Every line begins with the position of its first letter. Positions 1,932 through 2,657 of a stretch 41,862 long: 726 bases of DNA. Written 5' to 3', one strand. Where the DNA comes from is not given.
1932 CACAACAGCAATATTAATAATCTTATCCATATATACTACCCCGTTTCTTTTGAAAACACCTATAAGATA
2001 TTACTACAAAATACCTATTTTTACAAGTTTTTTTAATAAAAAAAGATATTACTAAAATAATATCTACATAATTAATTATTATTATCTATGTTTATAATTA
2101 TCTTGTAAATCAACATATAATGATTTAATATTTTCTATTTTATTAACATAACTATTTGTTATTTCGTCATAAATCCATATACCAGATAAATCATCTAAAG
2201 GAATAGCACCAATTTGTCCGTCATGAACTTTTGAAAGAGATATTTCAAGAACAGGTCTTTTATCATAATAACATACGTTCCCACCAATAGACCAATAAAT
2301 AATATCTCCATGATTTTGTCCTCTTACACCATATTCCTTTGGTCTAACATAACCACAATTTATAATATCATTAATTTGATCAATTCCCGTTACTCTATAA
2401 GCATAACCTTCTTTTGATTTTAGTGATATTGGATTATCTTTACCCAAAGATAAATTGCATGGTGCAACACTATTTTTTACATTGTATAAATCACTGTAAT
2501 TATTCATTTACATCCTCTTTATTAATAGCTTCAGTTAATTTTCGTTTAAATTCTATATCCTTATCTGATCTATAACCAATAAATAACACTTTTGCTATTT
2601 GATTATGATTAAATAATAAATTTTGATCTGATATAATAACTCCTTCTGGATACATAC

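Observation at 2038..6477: Self-contained five-gene operon of orphan proteins centred on a DUF4176-like protein and a glycine-zipper-rich protein: candidate undescribed toxin/effector-immunity system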

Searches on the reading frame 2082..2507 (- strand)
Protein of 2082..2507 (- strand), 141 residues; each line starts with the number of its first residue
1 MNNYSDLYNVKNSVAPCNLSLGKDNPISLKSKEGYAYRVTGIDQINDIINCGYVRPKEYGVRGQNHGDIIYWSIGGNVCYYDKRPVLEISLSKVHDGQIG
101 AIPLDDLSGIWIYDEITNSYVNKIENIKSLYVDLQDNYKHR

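Call 3: search_protein_families(library=pfam, proteins=[window:2082-2507:-], max_evalue=1)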
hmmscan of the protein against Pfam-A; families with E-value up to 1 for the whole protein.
window:2082-2507:- (141 aa): 0 families

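Call 4: search_protein_families(library=ncbifam, proteins=[window:2082-2507:-], max_evalue=1)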
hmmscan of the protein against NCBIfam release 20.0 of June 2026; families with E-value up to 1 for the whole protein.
window:2082-2507:- (141 aa): 0 families

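Call 15: search_protein_families(library=phrogs, proteins=[window:2082-2507:-], max_evalue=0.1)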
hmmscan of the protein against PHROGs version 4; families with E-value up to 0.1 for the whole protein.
window:2082-2507:- (141 aa): 0 families

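Call 25: search_solved_structures(query=window:2082-2507:-, max_evalue=10)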
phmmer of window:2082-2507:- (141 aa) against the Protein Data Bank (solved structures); distinct sequences matched with E-value up to 10: 0.

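Call 38: find_homologous_proteins(query=window:2082-2507:-, max_evalue=0.01)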
Query window:2082-2507:- (141 aa): 60 proteins with E <= 0.01 among 64 candidates.
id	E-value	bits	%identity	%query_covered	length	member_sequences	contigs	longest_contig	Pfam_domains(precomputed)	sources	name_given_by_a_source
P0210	5.2e-90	317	100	100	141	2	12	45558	-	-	-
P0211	4.7e-73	262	86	100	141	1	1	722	-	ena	-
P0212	5.3e-57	210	68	97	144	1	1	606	-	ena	-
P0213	1.2e-55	205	71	87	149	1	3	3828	-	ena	-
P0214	3.8e-53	197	66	94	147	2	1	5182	-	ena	-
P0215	6.8e-53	197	63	97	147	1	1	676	-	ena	-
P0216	8.9e-53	196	63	96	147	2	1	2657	-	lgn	-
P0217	1.3e-52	196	69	87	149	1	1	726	-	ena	-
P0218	2.2e-52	195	66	91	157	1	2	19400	-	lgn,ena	-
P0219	4.2e-50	187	60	93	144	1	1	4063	-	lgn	-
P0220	1.2e-42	163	61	87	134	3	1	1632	-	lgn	-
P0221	2.3e-40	156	59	93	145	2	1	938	-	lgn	-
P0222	3.3e-40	155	55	87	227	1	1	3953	-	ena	-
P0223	3.4e-40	155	56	93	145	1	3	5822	-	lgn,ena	-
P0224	2.5e-39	153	57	89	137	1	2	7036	-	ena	-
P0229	1.5e-36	144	54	94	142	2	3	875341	-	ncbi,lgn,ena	-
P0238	3.3e-32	129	52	88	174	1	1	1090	-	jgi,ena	-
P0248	1.1e-26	111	51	76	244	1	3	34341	-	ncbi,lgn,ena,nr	ncbi:hypothetical protein J6S37_02580 [Candidatus Saccharibacteria bacterium]|nr:hypothetical protei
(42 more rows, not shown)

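Call 39: find_encoding_contigs(protein=P0218, flank=6000, max_places=2)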
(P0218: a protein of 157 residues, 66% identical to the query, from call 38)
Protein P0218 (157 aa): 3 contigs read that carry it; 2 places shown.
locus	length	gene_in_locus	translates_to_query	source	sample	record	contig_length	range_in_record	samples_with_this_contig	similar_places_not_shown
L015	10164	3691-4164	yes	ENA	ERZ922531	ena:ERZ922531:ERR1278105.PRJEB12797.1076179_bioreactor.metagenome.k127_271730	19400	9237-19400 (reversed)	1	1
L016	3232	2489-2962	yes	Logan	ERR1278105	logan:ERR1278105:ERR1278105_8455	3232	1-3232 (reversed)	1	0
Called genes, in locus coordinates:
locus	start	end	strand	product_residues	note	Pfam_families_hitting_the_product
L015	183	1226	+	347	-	PF03462:PCRF, PF00472:RF-1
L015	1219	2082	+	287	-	PF02588:YitT_membrane, PF10035:DUF2179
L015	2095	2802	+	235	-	PF02463:SMC_N (faint), PF00005:ABC_tran, PF13304:AAA_21 (faint)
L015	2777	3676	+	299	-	PF18075:FtsX_ECD, PF02687:FtsX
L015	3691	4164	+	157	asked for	-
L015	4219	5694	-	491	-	PF09547:SpoIVA_ATPase, PF20438:SpoIVA_middle, PF20439:SpoIVA_C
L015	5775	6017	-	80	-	PF14069:SpoVIF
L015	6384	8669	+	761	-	PF03477:ATP-cone, PF13597:NRDD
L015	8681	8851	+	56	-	PF13597:NRDD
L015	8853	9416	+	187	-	PF13353:Fer4_12, PF04055:Radical_SAM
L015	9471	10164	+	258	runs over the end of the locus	PF05582:Peptidase_U57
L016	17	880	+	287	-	PF02588:YitT_membrane, PF10035:DUF2179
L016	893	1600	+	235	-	PF02463:SMC_N (faint), PF00005:ABC_tran, PF13304:AAA_21 (faint)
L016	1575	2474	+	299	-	PF18075:FtsX_ECD, PF02687:FtsX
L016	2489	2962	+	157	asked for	-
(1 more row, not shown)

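Call 40: find_encoding_contigs(protein=P0229, flank=6000, max_places=2)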
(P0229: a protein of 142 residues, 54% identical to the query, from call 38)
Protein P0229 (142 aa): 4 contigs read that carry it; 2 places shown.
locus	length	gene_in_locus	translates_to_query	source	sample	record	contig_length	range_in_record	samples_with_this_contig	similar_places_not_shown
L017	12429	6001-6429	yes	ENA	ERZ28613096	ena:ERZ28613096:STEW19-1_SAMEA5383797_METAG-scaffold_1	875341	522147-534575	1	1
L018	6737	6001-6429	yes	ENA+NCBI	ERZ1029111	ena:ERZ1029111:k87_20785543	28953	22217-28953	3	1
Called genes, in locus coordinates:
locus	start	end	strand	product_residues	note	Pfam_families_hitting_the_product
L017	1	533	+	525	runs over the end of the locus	PF01935:DUF87, PF05872:HerA_C, PF13401:AAA_22 (faint)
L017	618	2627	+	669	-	PF00501:AMP-binding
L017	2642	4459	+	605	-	PF02518:HATPase_c, PF00072:Response_reg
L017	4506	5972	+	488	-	PF02698:DUF218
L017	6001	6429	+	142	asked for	-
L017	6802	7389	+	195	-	PF02223:Thymidylate_kin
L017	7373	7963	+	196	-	PF03167:UDG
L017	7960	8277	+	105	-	PF12643:MazG-like (weak)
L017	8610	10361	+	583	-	PF14280:DUF4365 (weak)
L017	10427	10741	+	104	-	PF03946:Ribosomal_L11_N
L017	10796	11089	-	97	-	-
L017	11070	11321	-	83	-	-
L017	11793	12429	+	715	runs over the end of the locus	PF00122:E1-E2_ATPase, PF00702:Hydrolase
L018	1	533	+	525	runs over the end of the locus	PF01935:DUF87, PF05872:HerA_C, PF13401:AAA_22 (faint)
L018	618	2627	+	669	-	PF00501:AMP-binding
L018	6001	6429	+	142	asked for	-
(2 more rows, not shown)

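Call 53: predict_structure(alignment_id=A2)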
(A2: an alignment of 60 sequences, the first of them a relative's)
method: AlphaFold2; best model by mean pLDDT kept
length: 141 residues; sequences in the alignment: 60
mean_pLDDT: 85.5   pTM: 0.81
mean pLDDT of the five models: 85.5, 84.6, 84.3, 83.6, 83.4
residues with pLDDT >= 90: 84; 70-90: 36; 50-70: 15; < 50: 6
segments of 3 or more residues with pLDDT < 50: 1-4
pLDDT, mean of each block of 10 residues (from residue 1): 57 84 84 94 92 77 61 91 95 93 95 95 97 85 55
secondary structure, 60 per line:
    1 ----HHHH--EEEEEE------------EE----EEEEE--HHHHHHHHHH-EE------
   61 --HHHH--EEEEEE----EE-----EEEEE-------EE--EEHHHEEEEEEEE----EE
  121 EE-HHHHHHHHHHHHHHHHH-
elements in order: H5-8 E11-16 E35-39 H42-51 H63-66 E69-74 E86-90 E107-114 E119-122 H124-140

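Call 57: fold_search(model_id=the predicted structure, library=pdb)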
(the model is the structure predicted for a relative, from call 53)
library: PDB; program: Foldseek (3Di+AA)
matches with E <= 10: 77; with E <= 0.001: 0
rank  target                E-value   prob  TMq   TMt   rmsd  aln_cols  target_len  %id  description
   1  1wfx                  3.0e-01  0.18  0.27  0.22  12.3       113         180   12  Crystal Structure of APE0204 from Aeropyrum pernix (released 2004-11-27)
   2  9ldg_A                4.1e-01  0.16  0.26  0.22  10.3       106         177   14  The structure of TkoKptA/DNA/Appr>P complex-B (released 2025-11-12)
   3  8tg4_A                9.8e-01  0.11  0.26  0.21  13.0       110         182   16  tRNA 2'-phosphotransferase (Tpt1) from Aeropyrum pernix in complex with ADP-ribose-2"-phosphate and 2'-OH RNA (released 2023-11-08)
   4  7yw4                  1.2e+00  0.16  0.37  0.42   9.5       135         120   12  Crystal structure of tRNA 2'-phosphotransferase from Saccharomyces cerevisiae (released 2023-07-26)
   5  9mne_A                1.2e+00  0.02  0.12  0.03  14.8       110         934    9  Crystal structure of enteropathogenic Escherichia coli EspC (released 2025-10-29)
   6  2o0q                  1.3e+00  0.20  0.34  0.41   7.5       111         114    8  X-ray Crystal Structure of Protein CC0527 from Caulobacter crescentus. Northeast Structural Genomics Consortium Target C (released 2006-12-12)
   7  7zhl_B                1.4e+00  0.04  0.18  0.21  10.2        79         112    6  Salmonella enterica Rhs1 C-terminal toxin TreTu (released 2022-11-23)
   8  4v17_B                1.5e+00  0.03  0.20  0.19  16.3       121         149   11  Structure of a novel carbohydrate binding module from glycoside hydrolase family 5 glucanase from Ruminococcus flavefa (released 2016-01-20)
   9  9mne_B                1.6e+00  0.02  0.12  0.03  14.8       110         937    9  Crystal structure of enteropathogenic Escherichia coli EspC (released 2025-10-29)
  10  2o0p                  1.7e+00  0.16  0.34  0.41   7.5       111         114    8  X-ray Crystal Structure of Protein CC0527 (V27M / L66M double mutant) from Caulobacter crescentus. Northeast Structural  (released 2006-12-12)
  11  7zhm_B                1.7e+00  0.06  0.21  0.25  10.5        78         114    8  Salmonella enterica Rhs1 C-terminal toxin TreTu complex with TriTu immunity protein (released 2022-11-23)
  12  6hix_Ag               1.7e+00  0.02  0.14  0.10  14.3       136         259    4  Cryo-EM structure of the Trypanosoma brucei mitochondrial ribosome - This entry contains the large mitoribosomal subu (released 2018-09-26)
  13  4v17_A                1.9e+00  0.03  0.20  0.19  15.7       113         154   12  Structure of a novel carbohydrate binding module from glycoside hydrolase family 5 glucanase from Ruminococcus flavefa (released 2016-01-20)
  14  4v1i_B                1.9e+00  0.03  0.20  0.19  15.9       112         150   10  Structure of a novel carbohydrate binding module from glycoside hydrolase family 5 glucanase from Ruminococcus flavefa (released 2016-01-20)
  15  7tdz_E                2.1e+00  0.15  0.18  0.08   5.7        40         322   18  Cryo-EM model of protomer of the cytoplasmic ring of the nuclear pore complex from Xenopus laevis (released 2022-06-22)
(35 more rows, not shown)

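Call 62: search_solved_structures(query=A2, max_evalue=10, show_alignments=2)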
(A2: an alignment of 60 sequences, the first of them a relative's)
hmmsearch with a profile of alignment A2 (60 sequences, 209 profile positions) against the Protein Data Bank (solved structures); distinct sequences matched with E-value up to 10: 2.
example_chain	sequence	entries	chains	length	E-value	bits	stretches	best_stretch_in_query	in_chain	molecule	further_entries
5xnr_A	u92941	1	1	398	0.26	14.2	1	97-129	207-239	AlyQ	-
5qst_C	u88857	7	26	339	0.34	13.9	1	13-65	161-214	Cohesin subunit SA-1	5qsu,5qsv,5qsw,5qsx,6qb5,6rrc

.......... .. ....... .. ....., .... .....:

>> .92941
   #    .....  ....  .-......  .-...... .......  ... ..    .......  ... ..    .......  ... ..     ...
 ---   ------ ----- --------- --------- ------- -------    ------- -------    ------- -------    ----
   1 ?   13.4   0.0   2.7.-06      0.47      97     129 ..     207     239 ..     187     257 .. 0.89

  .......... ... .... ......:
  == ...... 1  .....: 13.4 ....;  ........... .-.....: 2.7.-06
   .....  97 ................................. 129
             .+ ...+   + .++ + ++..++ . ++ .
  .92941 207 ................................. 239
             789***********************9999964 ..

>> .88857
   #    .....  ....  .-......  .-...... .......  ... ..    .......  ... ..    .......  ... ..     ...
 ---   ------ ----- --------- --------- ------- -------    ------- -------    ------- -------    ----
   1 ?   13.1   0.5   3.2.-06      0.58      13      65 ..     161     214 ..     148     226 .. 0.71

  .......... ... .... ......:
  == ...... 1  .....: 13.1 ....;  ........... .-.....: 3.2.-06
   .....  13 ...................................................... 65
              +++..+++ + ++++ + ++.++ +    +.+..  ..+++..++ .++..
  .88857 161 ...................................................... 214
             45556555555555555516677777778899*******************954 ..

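Call 63: search_protein_families(library=pfam, alignment_id=A2, max_evalue=1)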
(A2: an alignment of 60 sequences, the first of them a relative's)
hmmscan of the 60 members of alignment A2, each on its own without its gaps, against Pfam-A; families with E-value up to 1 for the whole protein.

A. member 1, P0210 (141 aa): 0 families

B. families by the number of members that match (of 60 scanned): 41 families (the first 25 are shown)
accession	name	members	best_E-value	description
PF13066.11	DUF3929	6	0.052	Protein of unknown function (DUF3929)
PF18160.6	SLATT_5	4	0.011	SMODS and SLOG-associating 2TM effector domain family 5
PF24743.1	DUF7692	3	0.14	Domain of unknown function (DUF7692)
PF12877.12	KIAA1549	2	0.062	UPF0606 protein KIAA1549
PF02059.20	IL3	2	0.077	Interleukin-3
PF23229.2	DUF7067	2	0.098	Alpha-glucan water dikinase, DUF7067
PF11502.13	BCL9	2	0.15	B-cell lymphoma 9 protein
PF08771.16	FRB_dom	2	0.16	FKBP12-rapamycin binding domain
PF01496.24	V_ATPase_I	1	0.01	V-type ATPase 116kDa subunit family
PF13224.11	DUF4032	1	0.015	Domain of unknown function (DUF4032)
PF22783.1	BapA_N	1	0.016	BapA, prefix-like domain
PF20579.4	LapA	1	0.016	LapA domain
PF03995.18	Inhibitor_I36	1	0.02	Peptidase inhibitor family I36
PF13052.11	DUF3913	1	0.03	Protein of unknown function (DUF3913)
PF23034.1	DUF7035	1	0.038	Domain of unknown function (DUF7035)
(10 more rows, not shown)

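Call 85: search_protein_families(library=padloc, proteins=[window:2082-2507:-], max_evalue=0.1)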
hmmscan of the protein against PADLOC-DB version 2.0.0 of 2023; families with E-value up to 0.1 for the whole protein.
window:2082-2507:- (141 aa): 0 families

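Call 88: fold_search(model_id=the predicted structure, library=viral)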
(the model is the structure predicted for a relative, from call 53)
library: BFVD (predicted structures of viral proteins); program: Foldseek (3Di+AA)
matches with E <= 10: 230; with E <= 0.001: 1
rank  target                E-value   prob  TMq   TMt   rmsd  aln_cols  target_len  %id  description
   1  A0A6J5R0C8            1.7e-06  1.00  0.52  0.08   5.8       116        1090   29  Uncharacterized protein [uncultured Caudovirales phage]
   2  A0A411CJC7            2.5e-02  0.96  0.39  0.12   6.9       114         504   12  (no name in the UniProt tables at hand)
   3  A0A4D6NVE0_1          1.1e-01  0.38  0.29  0.05  10.0       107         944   13  Nonstructural protein [Melipona quadrifasciata virus 1a]
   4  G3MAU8                2.4e-01  0.51  0.37  0.36   8.9       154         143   11  Gp568 [Bacillus phage G]
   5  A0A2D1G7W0            3.1e-01  0.63  0.39  0.08   7.0       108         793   13  ParB-like nuclease domain protein [Mycobacterium phage Bigswole]
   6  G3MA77                4.6e-01  0.30  0.39  0.35  10.7       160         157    9  Gp336 [Bacillus phage G]
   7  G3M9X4                4.9e-01  0.23  0.38  0.25  13.5       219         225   14  Gp233 [Bacillus phage G]
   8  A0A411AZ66            5.2e-01  0.47  0.37  0.10   7.7       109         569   13  ParB-like nuclease domain protein [Mycobacterium phage Stubby]
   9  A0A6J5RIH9            5.5e-01  0.23  0.34  0.07   7.5       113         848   15  Phage head morphogenesis domain containing protein [uncultured Caudovirales phage]
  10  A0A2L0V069            6.3e-01  0.09  0.24  0.11  13.9       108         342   13  Uncharacterized protein [Agrobacterium phage Atu_ph07]
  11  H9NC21                6.7e-01  0.05  0.21  0.15  13.9       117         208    9  (no name in the UniProt tables at hand)
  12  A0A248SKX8            7.1e-01  0.14  0.31  0.14  11.9       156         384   14  (no name in the UniProt tables at hand)
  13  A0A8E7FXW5            7.6e-01  0.13  0.25  0.24   9.4       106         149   15  (no name in the UniProt tables at hand)
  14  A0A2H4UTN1            8.6e-01  0.14  0.29  0.14   8.4       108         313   12  tRNA 2'-phosphotransferase/Ap4A hydrolase [Bodo saltans virus]
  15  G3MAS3                9.7e-01  0.16  0.36  0.33  10.4       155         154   15  Gp532 [Bacillus phage G]
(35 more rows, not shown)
